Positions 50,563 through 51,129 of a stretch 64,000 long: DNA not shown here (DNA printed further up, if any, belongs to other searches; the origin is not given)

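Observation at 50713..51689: Three tandem genes for double-glycine-leader peptides whose cores look like zinc ribbons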

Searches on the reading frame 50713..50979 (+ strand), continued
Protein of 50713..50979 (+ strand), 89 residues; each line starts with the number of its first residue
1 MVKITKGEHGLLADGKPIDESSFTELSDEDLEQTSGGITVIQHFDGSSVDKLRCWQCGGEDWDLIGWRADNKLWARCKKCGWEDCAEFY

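Call 83: find_encoding_contigs(protein=P0289, flank=10000, max_places=4)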
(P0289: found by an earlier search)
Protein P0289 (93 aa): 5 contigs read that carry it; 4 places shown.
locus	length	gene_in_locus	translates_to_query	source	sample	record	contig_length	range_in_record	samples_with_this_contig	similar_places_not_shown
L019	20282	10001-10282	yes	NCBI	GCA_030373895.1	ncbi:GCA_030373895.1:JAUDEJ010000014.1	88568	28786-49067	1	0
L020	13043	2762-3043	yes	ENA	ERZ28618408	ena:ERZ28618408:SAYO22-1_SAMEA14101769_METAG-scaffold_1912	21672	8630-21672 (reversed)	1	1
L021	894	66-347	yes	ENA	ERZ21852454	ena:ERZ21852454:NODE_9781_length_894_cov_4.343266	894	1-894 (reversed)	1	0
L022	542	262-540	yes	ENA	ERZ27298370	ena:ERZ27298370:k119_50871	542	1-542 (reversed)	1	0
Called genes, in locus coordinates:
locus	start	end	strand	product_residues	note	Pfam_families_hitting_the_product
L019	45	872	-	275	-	-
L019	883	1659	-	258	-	-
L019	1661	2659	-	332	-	PF00005:ABC_tran, PF13304:AAA_21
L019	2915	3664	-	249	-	PF00072:Response_reg, PF00486:Trans_reg_C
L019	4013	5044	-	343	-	PF01381:HTH_3, PF12844:HTH_19 (weak), PF13443:HTH_26, PF13560:HTH_31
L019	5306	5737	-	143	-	PF13560:HTH_31 (weak), PF12844:HTH_19, PF13443:HTH_26 (weak), PF01381:HTH_3, PF15943:YdaS_toxin (faint)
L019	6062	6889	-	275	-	PF01381:HTH_3, PF12844:HTH_19 (weak), PF13560:HTH_31, PF12674:Zn_ribbon_2, PF07739:TipAS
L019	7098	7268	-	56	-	-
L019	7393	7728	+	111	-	PF06196:DUF997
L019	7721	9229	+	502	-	PF00474:SSF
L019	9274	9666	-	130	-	-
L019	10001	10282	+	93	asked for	-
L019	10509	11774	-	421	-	PF12679:ABC2_membrane_2 (weak)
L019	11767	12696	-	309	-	PF00005:ABC_tran, PF13304:AAA_21 (weak)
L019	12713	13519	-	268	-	-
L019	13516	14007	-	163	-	PF07638:Sigma70_ECF, PF04542:Sigma70_r2, PF08281:Sigma70_r4_2, PF04545:Sigma70_r4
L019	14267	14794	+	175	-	PF00392:GntR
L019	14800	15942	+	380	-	PF07853:DUF1648, PF19124:DUF5808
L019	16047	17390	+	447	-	PF02683:DsbD_TM, PF00578:AhpC-TSA, PF08534:Redoxin, PF00085:Thioredoxin (faint), PF13098:Thioredoxin_2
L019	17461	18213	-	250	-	PF16011:CBM9_2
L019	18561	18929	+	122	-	-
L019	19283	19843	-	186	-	PF21349:RUBY_RBDX (weak), PF02915:Rubrerythrin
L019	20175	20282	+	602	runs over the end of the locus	-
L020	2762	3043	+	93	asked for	-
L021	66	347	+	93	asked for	-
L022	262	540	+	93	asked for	?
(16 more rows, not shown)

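Call 84: find_encoding_contigs(protein=P0079, flank=10000, max_places=3)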
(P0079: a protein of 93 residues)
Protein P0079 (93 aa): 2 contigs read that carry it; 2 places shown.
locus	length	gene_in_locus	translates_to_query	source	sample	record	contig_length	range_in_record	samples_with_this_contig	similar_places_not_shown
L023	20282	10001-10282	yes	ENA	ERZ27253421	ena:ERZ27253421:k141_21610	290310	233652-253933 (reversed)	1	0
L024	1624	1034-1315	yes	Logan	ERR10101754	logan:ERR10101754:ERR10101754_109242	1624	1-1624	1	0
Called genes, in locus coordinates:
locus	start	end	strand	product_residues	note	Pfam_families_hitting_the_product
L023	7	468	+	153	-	PF00364:Biotin_lipoyl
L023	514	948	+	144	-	PF22817:ApeP-like (weak), PF07977:FabA, PF22818:ApeI-like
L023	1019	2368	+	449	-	PF00289:Biotin_carb_N, PF02222:ATP-grasp (weak), PF02786:CPSase_L_D2, PF07478:Dala_Dala_lig_C, PF02785:Biotin_carb_C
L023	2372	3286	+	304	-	PF17848:Zn_ribbon_ACC, PF01039:Carboxyl_trans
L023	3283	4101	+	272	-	PF03255:ACCA, PF01039:Carboxyl_trans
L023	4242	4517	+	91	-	PF02583:Trns_repr_metal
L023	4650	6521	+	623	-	PF00122:E1-E2_ATPase, PF00702:Hydrolase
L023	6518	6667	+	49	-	-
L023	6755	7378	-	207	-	PF01865:PhoU_div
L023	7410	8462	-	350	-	PF01384:PHO4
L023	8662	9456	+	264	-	PF00753:Lactamase_B, PF23023:Anti-Pycsar_Apyc1, PF12706:Lactamase_B_2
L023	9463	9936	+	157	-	PF02590:SPOUT_MTase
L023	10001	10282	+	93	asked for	-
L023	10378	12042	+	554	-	PF00749:tRNA-synt_1c, PF03950:tRNA-synt_1c_C, PF20974:tRNA-synt_1c_C2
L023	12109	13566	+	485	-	PF00749:tRNA-synt_1c, PF19269:Anticodon_2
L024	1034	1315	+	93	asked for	-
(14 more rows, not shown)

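Call 85: find_encoding_contigs(protein=P0091, flank=10000, max_places=3)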
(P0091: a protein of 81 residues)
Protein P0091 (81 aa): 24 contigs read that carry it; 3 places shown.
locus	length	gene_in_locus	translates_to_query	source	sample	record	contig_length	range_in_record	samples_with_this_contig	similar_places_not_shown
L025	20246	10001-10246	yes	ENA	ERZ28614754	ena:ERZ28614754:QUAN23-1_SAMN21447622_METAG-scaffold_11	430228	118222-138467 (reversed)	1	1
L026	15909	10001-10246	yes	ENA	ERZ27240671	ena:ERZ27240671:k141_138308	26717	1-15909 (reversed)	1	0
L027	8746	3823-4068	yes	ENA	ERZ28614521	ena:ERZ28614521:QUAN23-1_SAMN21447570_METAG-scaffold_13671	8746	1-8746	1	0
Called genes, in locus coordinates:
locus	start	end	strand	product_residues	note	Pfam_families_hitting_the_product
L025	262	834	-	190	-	PF00300:His_Phos_1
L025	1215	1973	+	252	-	-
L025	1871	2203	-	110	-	-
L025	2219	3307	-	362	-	PF00583:Acetyltransf_1 (weak), PF13527:Acetyltransf_9, PF13530:SCP2_2 (weak)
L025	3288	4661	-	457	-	PF00919:UPF0004, PF04055:Radical_SAM, PF01938:TRAM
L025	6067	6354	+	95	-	-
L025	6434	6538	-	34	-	-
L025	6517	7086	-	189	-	PF12710:HAD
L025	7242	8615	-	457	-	PF08486:SpoIID (weak), PF01471:PG_binding_1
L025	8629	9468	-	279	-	-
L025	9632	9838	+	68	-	PF04324:Fer2_BFD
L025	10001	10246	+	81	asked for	-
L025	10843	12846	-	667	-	PF17191:RecG_wedge, PF04851:ResIII, PF00270:DEAD, PF00271:Helicase_C, PF19833:RecG_dom3_C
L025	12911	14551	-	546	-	PF02734:Dak2, PF21645:FakA-like_M, PF13684:FakA-like_C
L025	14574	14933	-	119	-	PF03780:Asp23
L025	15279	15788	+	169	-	PF01381:HTH_3, PF12844:HTH_19 (weak), PF13560:HTH_31 (weak)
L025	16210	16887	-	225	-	PF00702:Hydrolase, PF13419:HAD_2, PF13242:Hydrolase_like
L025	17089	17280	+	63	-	PF00830:Ribosomal_L28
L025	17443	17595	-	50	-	-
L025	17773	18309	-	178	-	PF01558:POR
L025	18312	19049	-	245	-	PF02775:TPP_enzyme_C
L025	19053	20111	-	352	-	PF01855:POR_N, PF02780:Transketolase_C (weak), PF17147:PFOR_II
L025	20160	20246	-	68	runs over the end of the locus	PF12797:Fer4_2 (weak), PF12837:Fer4_6 (weak), PF13183:Fer4_8 (faint), PF13237:Fer4_10 (weak), PF14697:Fer4_21 (faint), PF00037:Fer4, PF12838:Fer4_7, PF13187:Fer4_9, +6 more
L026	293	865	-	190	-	PF00300:His_Phos_1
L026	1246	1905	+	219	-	-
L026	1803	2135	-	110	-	-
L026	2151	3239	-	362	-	PF00583:Acetyltransf_1 (weak), PF13527:Acetyltransf_9, PF13530:SCP2_2 (weak)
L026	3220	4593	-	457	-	PF00919:UPF0004, PF04055:Radical_SAM, PF01938:TRAM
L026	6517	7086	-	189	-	PF12710:HAD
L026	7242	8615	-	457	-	PF08486:SpoIID (weak), PF01471:PG_binding_1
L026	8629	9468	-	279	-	-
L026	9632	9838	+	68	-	PF04324:Fer2_BFD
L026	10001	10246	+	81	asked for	-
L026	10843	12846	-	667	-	PF17191:RecG_wedge, PF04851:ResIII, PF00270:DEAD, PF00271:Helicase_C, PF19833:RecG_dom3_C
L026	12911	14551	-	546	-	PF02734:Dak2, PF21645:FakA-like_M, PF13684:FakA-like_C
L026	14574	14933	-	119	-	PF03780:Asp23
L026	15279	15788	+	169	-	PF01381:HTH_3, PF12844:HTH_19 (weak), PF13560:HTH_31 (weak)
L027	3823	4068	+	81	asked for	-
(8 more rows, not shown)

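Call 87: find_encoding_contigs(protein=P0076, flank=10000, max_places=2)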
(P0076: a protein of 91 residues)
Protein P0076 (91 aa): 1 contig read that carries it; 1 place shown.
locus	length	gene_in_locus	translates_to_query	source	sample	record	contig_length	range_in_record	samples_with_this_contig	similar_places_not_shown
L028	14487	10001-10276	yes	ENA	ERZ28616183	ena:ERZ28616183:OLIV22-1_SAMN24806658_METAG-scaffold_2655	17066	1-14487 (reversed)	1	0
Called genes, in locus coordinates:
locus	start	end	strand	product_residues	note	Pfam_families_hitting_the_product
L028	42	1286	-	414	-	PF02515:CoA_transf_3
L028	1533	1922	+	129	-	PF01648:ACPS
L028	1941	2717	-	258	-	PF07859:Abhydrolase_3, PF20434:BD-FAE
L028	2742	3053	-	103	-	-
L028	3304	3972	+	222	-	-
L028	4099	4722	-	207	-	PF00440:TetR_N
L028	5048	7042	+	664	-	PF07690:MFS_1, PF13347:MFS_2 (faint), PF00571:CBS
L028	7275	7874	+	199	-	-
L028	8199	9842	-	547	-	PF02463:SMC_N, PF13476:AAA_23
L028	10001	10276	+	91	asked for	-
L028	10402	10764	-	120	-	PF00462:Glutaredoxin (weak), PF03960:ArsC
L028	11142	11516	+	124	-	PF00392:GntR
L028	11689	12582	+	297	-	PF00005:ABC_tran, PF13304:AAA_21 (faint)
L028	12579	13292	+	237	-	PF13346:ABC2_membrane_5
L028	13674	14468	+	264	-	PF01183:Glyco_hydro_25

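Call 88: list_cluster_members(proteins=[P0080, P0096, P0098, P0102, P0112, P0113, P0122, P0154, P0159, P0185])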
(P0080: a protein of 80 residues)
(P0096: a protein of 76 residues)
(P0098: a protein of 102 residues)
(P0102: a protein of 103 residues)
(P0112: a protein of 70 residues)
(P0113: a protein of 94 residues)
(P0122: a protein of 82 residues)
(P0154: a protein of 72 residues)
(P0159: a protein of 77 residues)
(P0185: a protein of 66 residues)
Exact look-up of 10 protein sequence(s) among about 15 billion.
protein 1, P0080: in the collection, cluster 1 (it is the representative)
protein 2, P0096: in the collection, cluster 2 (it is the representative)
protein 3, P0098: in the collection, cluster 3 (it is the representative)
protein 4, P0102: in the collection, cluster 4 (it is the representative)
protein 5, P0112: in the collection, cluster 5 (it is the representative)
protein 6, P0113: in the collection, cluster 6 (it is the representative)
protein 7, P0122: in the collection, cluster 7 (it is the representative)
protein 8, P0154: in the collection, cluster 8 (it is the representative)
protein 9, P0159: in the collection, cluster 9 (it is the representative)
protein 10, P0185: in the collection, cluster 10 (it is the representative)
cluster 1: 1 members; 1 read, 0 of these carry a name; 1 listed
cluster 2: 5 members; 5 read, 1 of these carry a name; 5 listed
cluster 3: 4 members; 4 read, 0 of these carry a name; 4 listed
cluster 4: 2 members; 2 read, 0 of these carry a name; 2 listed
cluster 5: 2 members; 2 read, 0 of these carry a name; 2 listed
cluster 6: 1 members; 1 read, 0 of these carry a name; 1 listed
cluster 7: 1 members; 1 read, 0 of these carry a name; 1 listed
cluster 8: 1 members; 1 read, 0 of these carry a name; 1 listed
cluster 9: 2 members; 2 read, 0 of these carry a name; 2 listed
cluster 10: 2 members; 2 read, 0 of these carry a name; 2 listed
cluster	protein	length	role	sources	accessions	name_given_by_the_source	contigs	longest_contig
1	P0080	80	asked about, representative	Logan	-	-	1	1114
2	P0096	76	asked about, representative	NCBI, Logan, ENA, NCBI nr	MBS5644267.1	MAG: hypothetical protein KHW46_00740 [Clostridiales bacterium] | hypothetical protein [Clostridiales bacterium]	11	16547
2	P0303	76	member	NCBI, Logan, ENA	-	-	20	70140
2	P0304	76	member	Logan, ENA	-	-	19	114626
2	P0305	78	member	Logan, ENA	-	-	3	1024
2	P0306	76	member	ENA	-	-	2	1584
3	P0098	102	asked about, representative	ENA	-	-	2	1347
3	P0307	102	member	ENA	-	-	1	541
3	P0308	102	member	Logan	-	-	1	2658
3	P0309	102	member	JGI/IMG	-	-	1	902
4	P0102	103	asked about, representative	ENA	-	-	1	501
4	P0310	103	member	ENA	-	-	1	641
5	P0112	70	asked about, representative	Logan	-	-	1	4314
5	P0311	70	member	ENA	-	-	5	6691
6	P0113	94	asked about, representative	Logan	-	-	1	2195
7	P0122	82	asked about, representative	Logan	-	-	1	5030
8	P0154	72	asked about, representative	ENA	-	-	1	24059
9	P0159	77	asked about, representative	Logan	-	-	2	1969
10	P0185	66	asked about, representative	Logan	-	-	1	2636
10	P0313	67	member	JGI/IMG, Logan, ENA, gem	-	-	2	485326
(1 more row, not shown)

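Call 89: find_encoding_contigs(protein=P0304, flank=10000, max_places=3)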
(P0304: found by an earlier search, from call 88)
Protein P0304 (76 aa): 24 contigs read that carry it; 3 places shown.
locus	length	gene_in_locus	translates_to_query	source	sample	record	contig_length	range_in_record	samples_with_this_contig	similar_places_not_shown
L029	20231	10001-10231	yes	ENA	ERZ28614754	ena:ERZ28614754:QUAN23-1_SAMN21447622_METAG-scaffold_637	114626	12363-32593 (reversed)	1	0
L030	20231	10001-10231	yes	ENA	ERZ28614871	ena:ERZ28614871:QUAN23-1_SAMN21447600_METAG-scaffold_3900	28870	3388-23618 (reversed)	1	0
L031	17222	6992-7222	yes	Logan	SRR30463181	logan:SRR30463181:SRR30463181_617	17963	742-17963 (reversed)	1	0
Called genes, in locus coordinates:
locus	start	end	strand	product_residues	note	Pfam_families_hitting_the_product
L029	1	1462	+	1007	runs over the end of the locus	PF04851:ResIII, PF19778:RE_endonuc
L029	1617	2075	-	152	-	PF00080:Sod_Cu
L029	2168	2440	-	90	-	-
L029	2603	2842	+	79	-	-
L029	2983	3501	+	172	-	PF04542:Sigma70_r2, PF08281:Sigma70_r4_2, PF00196:GerE (weak), PF04545:Sigma70_r4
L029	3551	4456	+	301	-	-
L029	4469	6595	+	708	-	PF03412:Peptidase_C39, PF00664:ABC_membrane, PF00005:ABC_tran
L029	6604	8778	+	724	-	PF00664:ABC_membrane, PF00005:ABC_tran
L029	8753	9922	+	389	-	PF13458:Peripla_BP_6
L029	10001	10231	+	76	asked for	-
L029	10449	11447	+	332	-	PF02733:Dak1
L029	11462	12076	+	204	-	PF02734:Dak2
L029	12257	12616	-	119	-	PF13560:HTH_31 (weak), PF01381:HTH_3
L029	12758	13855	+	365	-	PF00724:Oxidored_FMN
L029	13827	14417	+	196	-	-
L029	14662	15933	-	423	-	PF00817:IMS, PF11799:IMS_C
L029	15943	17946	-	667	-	-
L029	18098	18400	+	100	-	-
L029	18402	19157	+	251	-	PF07505:DUF5131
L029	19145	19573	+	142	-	PF13279:4HBT_2, PF03061:4HBT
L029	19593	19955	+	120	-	PF13630:SdpI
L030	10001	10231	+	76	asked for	-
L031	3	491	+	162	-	?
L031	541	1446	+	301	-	-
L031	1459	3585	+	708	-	PF03412:Peptidase_C39, PF00664:ABC_membrane, PF00005:ABC_tran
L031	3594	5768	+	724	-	PF00664:ABC_membrane, PF00005:ABC_tran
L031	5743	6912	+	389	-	PF13458:Peripla_BP_6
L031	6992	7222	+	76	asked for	-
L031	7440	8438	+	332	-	PF02733:Dak1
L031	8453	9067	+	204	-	PF02734:Dak2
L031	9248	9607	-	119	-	PF13560:HTH_31 (weak), PF01381:HTH_3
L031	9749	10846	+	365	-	PF00724:Oxidored_FMN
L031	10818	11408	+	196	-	-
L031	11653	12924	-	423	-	PF00817:IMS, PF11799:IMS_C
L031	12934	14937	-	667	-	-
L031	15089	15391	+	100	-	-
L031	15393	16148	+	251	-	PF07505:DUF5131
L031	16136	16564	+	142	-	PF13279:4HBT_2, PF03061:4HBT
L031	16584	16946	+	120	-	PF13630:SdpI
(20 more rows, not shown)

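Call 90: find_encoding_contigs(protein=P0154, flank=10000, max_places=2)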
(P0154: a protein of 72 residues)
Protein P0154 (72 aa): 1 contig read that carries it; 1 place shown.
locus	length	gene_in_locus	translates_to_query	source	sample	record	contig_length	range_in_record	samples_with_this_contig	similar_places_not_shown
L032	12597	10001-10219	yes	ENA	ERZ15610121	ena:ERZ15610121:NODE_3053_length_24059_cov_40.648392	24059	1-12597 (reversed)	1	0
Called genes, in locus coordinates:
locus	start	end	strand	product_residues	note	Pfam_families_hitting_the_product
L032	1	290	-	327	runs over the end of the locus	PF07804:HipA_C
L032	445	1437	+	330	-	PF02661:Fic, PF21247:Fic-like_C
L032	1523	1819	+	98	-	PF01740:STAS, PF13466:STAS_2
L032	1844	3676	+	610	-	PF07228:SpoIIE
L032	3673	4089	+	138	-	PF13581:HATPase_c_2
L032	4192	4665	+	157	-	-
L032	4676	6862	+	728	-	PF03412:Peptidase_C39, PF13529:Peptidase_C39_2 (weak), PF00664:ABC_membrane, PF00005:ABC_tran, PF02463:SMC_N (faint)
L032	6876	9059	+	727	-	PF00664:ABC_membrane, PF00005:ABC_tran, PF02463:SMC_N (faint)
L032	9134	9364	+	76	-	-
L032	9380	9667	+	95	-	-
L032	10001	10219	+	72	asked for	PF09723:Zn_ribbon_8 (weak)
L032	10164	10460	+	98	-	-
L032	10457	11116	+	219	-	PF04542:Sigma70_r2, PF08281:Sigma70_r4_2, PF04545:Sigma70_r4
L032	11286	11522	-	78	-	-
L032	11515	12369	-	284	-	-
